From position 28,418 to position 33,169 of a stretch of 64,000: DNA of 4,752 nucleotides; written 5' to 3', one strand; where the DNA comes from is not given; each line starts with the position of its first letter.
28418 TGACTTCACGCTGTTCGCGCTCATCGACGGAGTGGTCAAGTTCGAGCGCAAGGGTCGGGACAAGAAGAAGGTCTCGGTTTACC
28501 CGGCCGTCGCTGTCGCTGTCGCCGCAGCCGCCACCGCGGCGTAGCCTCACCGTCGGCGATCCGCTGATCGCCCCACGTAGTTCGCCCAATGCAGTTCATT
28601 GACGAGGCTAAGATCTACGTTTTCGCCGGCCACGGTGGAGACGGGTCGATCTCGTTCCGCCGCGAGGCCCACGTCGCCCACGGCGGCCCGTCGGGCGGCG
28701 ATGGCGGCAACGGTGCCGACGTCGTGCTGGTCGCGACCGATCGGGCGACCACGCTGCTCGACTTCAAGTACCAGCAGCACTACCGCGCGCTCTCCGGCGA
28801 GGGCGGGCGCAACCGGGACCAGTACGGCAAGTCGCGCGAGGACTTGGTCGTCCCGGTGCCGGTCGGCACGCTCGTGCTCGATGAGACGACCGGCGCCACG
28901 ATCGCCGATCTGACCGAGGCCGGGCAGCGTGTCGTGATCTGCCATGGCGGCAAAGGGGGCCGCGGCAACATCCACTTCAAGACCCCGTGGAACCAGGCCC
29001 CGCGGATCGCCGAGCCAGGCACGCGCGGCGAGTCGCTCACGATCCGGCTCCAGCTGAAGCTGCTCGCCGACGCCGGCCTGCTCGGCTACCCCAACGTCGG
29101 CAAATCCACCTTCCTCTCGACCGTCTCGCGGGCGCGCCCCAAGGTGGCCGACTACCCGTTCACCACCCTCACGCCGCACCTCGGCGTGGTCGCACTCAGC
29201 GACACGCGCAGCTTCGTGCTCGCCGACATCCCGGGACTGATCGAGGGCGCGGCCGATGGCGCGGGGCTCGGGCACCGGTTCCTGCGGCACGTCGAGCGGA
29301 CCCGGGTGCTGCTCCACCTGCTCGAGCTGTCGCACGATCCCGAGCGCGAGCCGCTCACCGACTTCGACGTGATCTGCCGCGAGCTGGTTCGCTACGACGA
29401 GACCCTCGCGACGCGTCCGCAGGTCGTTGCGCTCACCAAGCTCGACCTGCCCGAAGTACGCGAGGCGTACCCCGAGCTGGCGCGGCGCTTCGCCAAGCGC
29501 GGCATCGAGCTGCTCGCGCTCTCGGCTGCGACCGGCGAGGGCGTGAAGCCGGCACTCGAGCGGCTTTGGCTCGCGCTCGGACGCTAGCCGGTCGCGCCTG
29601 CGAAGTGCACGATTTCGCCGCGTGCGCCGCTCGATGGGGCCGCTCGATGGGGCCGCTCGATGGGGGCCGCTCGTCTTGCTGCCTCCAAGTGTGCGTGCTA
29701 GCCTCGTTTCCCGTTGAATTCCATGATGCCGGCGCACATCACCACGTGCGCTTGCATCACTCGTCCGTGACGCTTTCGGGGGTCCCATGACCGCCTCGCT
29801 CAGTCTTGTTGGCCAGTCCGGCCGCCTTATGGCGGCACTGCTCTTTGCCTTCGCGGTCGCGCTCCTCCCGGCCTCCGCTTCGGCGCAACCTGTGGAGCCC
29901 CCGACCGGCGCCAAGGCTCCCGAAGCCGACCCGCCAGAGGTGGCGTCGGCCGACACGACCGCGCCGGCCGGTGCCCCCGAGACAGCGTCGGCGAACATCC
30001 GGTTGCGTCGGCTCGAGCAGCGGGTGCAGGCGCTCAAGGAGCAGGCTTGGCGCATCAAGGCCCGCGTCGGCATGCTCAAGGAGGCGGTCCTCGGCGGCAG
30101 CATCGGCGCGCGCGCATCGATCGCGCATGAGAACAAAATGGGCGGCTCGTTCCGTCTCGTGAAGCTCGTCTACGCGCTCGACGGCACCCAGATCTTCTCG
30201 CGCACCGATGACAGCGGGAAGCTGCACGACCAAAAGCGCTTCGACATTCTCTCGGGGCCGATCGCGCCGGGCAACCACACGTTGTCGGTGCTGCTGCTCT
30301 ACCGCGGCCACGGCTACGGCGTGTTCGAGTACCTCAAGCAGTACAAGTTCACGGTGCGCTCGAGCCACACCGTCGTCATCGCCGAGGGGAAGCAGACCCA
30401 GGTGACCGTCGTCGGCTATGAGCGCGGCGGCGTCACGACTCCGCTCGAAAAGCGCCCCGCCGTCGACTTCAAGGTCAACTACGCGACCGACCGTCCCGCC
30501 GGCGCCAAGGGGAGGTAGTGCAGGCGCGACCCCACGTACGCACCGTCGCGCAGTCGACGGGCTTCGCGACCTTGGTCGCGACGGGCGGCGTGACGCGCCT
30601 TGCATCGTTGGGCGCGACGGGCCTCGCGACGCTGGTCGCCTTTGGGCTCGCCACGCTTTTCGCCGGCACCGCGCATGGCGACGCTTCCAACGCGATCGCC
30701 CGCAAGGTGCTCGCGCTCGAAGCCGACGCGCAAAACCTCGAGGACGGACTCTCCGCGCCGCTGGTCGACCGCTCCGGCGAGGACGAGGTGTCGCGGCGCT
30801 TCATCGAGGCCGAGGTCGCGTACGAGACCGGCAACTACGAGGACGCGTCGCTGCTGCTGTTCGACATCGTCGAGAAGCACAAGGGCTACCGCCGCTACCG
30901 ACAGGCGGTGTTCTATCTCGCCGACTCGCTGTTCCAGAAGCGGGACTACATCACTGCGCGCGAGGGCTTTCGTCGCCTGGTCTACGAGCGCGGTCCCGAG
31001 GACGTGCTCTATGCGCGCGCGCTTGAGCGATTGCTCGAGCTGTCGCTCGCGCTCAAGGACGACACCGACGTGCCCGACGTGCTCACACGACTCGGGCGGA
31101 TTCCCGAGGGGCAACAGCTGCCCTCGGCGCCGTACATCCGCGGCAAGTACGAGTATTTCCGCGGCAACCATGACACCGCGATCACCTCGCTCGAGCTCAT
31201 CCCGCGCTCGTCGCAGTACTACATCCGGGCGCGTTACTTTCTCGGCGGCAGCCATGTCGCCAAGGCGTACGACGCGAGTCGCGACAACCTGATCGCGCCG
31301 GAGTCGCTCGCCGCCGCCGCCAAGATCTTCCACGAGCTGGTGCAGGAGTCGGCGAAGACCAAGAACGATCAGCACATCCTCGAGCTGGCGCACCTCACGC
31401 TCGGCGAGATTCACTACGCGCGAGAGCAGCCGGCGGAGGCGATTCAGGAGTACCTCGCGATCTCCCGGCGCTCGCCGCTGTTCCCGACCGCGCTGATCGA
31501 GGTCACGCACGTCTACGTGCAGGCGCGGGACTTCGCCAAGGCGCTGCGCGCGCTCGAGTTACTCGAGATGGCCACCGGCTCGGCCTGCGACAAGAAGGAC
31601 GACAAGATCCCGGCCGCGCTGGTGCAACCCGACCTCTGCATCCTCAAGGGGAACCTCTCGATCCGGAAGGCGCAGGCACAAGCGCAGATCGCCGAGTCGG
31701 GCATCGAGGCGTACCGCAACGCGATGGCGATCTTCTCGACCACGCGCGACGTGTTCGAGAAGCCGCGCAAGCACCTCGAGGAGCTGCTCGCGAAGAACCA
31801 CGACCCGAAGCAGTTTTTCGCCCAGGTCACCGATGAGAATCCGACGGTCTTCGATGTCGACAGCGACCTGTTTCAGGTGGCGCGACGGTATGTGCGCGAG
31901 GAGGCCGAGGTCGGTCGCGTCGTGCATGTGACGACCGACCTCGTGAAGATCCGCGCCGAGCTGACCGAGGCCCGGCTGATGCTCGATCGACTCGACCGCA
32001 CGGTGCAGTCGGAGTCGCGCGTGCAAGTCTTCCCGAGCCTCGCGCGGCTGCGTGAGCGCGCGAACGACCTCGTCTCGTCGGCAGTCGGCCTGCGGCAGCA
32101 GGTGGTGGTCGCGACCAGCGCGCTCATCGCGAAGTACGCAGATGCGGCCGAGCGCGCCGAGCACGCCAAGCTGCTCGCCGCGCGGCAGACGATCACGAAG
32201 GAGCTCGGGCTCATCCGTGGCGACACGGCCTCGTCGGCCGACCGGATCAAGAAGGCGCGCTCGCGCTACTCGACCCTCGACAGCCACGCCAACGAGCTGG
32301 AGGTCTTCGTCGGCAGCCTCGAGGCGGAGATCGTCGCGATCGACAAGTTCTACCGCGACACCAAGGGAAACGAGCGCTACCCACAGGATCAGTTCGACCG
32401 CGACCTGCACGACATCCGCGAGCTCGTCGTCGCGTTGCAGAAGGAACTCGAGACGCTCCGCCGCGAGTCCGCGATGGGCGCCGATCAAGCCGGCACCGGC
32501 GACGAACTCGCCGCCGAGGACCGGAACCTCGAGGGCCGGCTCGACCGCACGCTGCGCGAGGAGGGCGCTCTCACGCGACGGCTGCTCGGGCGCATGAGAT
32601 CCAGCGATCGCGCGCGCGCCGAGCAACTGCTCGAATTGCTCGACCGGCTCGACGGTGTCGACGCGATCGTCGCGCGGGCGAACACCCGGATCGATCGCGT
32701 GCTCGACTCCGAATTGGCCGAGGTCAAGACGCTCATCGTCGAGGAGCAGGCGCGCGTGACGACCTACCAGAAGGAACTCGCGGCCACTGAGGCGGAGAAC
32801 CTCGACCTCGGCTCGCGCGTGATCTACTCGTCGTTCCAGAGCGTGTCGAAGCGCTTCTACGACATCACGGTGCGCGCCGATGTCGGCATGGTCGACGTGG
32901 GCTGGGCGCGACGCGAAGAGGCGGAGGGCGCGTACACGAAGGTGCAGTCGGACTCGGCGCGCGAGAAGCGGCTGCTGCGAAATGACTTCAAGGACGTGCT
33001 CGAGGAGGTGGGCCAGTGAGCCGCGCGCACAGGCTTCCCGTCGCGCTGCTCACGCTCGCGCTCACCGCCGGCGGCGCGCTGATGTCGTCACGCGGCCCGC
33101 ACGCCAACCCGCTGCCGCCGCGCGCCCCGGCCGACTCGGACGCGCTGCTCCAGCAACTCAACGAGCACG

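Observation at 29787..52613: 23-kb co-directional array physically joins a Glt/Nfs-like machine to a Wzx/Wzy polysaccharide pathway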

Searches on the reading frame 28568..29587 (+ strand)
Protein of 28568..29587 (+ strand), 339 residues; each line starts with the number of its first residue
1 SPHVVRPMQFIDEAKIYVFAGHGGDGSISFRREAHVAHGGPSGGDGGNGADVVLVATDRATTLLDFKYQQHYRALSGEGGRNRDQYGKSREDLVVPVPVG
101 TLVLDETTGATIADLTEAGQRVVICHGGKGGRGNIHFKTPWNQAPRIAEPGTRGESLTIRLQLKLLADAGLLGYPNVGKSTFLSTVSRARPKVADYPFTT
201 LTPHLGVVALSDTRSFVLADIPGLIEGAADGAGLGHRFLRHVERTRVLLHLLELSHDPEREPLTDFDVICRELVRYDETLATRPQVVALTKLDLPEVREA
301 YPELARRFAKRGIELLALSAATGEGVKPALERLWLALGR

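Call 8: search_protein_families(library=pfam, proteins=[window:28568-29587:+], max_evalue=0.001)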
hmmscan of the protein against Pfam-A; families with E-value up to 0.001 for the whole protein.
window:28568-29587:+ (339 aa): 3 families
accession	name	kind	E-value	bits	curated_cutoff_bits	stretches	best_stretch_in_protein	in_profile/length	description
PF01018.28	GTP1_OBG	-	2e-58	196.8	27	1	11-165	1-155/155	GTP1/OBG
PF01926.29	MMR_HSR1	-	8.8e-23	81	21.9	1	169-291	2-113/113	50S ribosome-binding GTPase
PF02421.24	FeoB_N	-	1.4e-07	31.6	27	1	170-224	4-57/156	Ferrous iron transport protein B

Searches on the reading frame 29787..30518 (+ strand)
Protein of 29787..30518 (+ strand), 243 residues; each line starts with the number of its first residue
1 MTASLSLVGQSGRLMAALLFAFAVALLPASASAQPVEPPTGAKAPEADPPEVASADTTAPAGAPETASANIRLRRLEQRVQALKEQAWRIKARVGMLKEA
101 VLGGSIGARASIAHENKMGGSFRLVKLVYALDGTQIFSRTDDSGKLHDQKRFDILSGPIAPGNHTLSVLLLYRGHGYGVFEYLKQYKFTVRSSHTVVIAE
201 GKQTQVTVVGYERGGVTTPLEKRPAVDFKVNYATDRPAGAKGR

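Call 6: search_protein_families(library=pfam, proteins=[window:29787-30518:+], max_evalue=0.01)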
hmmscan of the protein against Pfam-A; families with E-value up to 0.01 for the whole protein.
window:29787-30518:+ (243 aa): 0 families

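Call 9: search_protein_families(library=ncbifam, proteins=[window:29787-30518:+], max_evalue=0.01)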
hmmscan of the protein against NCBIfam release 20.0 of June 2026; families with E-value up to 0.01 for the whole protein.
window:29787-30518:+ (243 aa): 0 families

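Call 42: search_protein_families(library=ncbifam, proteins=[window:29787-30518:+], max_evalue=10)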
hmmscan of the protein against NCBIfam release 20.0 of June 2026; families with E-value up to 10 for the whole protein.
window:29787-30518:+ (243 aa): 1 family
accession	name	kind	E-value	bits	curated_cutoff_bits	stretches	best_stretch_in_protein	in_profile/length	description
NF006608.0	PRK09169.1-2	subfamily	0.044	10.7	2775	1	59-136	1878-1954/2319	hypothetical protein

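Call 50: search_solved_structures(query=A4, max_evalue=1)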
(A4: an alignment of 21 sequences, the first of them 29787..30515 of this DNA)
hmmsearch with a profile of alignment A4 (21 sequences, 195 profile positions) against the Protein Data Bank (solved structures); distinct sequences matched with E-value up to 1: 28.
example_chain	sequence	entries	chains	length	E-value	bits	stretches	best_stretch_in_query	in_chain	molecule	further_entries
5fv8_D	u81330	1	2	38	0.2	14.2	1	33-62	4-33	CJUN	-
1rb5_A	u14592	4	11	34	0.31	13.6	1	32-61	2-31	General control protein GCN4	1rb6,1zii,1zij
9z1p_A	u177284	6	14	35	0.32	13.6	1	32-61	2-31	General control transcription factor GCN4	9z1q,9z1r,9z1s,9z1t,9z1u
9z1v_A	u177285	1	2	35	0.37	13.3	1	32-60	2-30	General control transcription factor GCN4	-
1kd8_B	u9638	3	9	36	0.4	13.2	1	32-59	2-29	GCN4 ACID BASE HETERODIMER BASE-d12La16L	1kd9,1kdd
1rb4_A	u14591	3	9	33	0.44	13.1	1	32-61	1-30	General control protein GCN4 | GCN4P1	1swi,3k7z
4liy_A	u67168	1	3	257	0.5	12.9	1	32-64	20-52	Fiber protein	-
6xne_B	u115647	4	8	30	0.5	12.9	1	32-60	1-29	GCN4-p1 Peptide with A16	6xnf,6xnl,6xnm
2x34_A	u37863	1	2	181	0.5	12.9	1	85-137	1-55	CELLULOSE-BINDING PROTEIN, X158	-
1fmh_B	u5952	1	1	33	0.5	12.9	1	34-59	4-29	GENERAL CONTROL PROTEIN GCN4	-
1u2u_B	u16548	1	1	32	0.52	12.8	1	34-58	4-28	General control protein GCN4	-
5lpz_A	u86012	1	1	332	0.6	12.6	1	33-78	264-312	Protein BRASSINOSTEROID INSENSITIVE 1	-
8okd_A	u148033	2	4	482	0.6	12.6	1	24-117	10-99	tRNA pseudouridine(38/39) synthase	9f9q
5apw_A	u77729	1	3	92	0.62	12.6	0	23-61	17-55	GENERAL CONTROL PROTEIN GCN4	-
5apx_A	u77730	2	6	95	0.62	12.6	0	23-61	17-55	GENERAL CONTROL PROTEIN GCN4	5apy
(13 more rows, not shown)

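Call 91: search_protein_representatives(protein=window:29787-30515:+)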
Query: 243 residues. Proteins with E-value up to 0.001 (for the whole library): 1383; up to 1e-10: 897; up to 1e-30: 208. The best 150 are listed.
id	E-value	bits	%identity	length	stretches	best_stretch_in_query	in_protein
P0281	4.3e-87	308.0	32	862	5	106-228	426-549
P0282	2.6e-75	269.4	61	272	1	31-233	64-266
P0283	3.9e-69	249.2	59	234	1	32-235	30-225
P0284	1.1e-65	238.0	53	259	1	28-234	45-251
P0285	4.9e-63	229.2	54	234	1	55-237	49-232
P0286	2.3e-62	227.1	58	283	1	42-241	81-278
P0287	1.8e-61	224.1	52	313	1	36-238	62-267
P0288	1.5e-57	211.3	59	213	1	71-237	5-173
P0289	9.9e-57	208.6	49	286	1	22-237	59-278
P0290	7.3e-55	202.5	50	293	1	31-230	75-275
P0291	5.1e-54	199.8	49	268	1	25-240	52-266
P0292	1.0e-53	198.8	51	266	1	34-239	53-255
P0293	1.3e-53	198.5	62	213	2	60-179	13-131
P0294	8.8e-53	195.7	53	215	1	66-234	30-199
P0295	1.2e-52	195.3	48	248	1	16-240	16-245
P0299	3.8e-50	187.1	51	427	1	40-229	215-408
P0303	4.7e-49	183.5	36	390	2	68-229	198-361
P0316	2.2e-46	174.8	32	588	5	107-215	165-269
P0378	3.9e-38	147.8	46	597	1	59-232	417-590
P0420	3.0e-35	138.4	28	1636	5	102-235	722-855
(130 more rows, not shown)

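Call 92: search_protein_families(library=pfam, proteins=[P0281, P0420, P0316, P0299, P0378, P0303], max_evalue=0.001)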
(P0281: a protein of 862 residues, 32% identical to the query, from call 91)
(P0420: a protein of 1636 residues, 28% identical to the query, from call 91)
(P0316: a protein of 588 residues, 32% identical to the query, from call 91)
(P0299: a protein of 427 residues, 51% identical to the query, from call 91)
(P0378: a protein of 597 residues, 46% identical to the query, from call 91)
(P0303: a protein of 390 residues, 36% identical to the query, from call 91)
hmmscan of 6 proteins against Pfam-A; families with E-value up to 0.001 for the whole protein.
P0281 (862 aa): 0 families

P0420 (1636 aa): 8 families
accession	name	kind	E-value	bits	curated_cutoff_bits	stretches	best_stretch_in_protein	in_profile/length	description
PF13432.12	TPR_16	-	2.5e-14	53.8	32.7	1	1041-1104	1-64/65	Tetratricopeptide repeat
PF07719.23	TPR_2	-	3e-13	49.2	27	0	964-993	2-31/34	Tetratricopeptide repeat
PF14559.12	TPR_19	-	3.6e-11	43.7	25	0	1049-1106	3-60/68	Tetratricopeptide repeat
PF12895.13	ANAPC3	-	7.1e-09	36.3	27.2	0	1034-1095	20-80/82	Anaphase-promoting complex, cyclosome, subunit 3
PF13424.12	TPR_12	-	4.9e-07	30.3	30.1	0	1076-1136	8-69/77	Tetratricopeptide repeat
PF13174.12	TPR_6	-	6.4e-07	30.1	26.3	0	964-992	1-29/33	Tetratricopeptide repeat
PF13181.12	TPR_8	-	0.00011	22.5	25.7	0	1073-1104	3-34/34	Tetratricopeptide repeat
PF00515.34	TPR_1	-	0.0002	21.5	27.8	0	1074-1099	4-29/34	Tetratricopeptide repeat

P0316 (588 aa): 0 families

P0299 (427 aa): 0 families

P0378 (597 aa): 2 families
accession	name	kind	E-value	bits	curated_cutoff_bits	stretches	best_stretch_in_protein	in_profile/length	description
PF04773.18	FecR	-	7.1e-15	55.7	24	1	193-282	6-97/97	FecR protein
PF08308.17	PEGA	-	4.2e-11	43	20.8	1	339-400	5-67/71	PEGA domain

P0303 (390 aa): 0 families

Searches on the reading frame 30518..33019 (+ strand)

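Call 6: search_protein_families(library=pfam, proteins=[window:30518-33019:+], max_evalue=0.01)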
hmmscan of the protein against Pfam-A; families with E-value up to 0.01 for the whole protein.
window:30518-33019:+ (833 aa): 5 families
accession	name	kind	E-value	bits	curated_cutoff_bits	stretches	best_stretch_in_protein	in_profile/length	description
PF25064.1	ARM_TT21_5th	-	9.3e-06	26.4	27.8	1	130-237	3-107/117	TT21 fifth ARM repeats domain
PF07719.23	TPR_2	-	8.4e-05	22.9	27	0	291-313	3-25/34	Tetratricopeptide repeat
PF25058.1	ARM_TT21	-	0.00056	20.3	27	0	215-242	107-134/155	Tetratricopeptide repeat protein 21 ARM repeat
PF25063.1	ARM_TT21_C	-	0.0027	18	35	0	267-378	2-109/209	Tetratricopeptide repeat protein 21 C-terminal ARM domain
PF13432.12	TPR_16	-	0.0039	18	32.7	0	98-161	4-63/65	Tetratricopeptide repeat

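Call 9: search_protein_families(library=ncbifam, proteins=[window:30518-33019:+], max_evalue=0.01)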
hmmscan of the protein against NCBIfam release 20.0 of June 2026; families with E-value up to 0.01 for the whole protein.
window:30518-33019:+ (833 aa): 3 families
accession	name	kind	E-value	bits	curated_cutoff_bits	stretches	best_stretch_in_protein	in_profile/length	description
NF033756.1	gliding_GltC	equivalog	3.5e-16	59.1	450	1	63-346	89-382/622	adventurous gliding motility protein GltC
TIGR02795.1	tol_pal_ybgF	equivalog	2.8e-08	34.4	90.1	0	284-347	34-100/119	tol-pal system protein YbgF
TIGR03302.1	OM_YfiO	subfamily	0.007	15.9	81.4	0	90-153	32-95/239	outer membrane protein assembly factor BamD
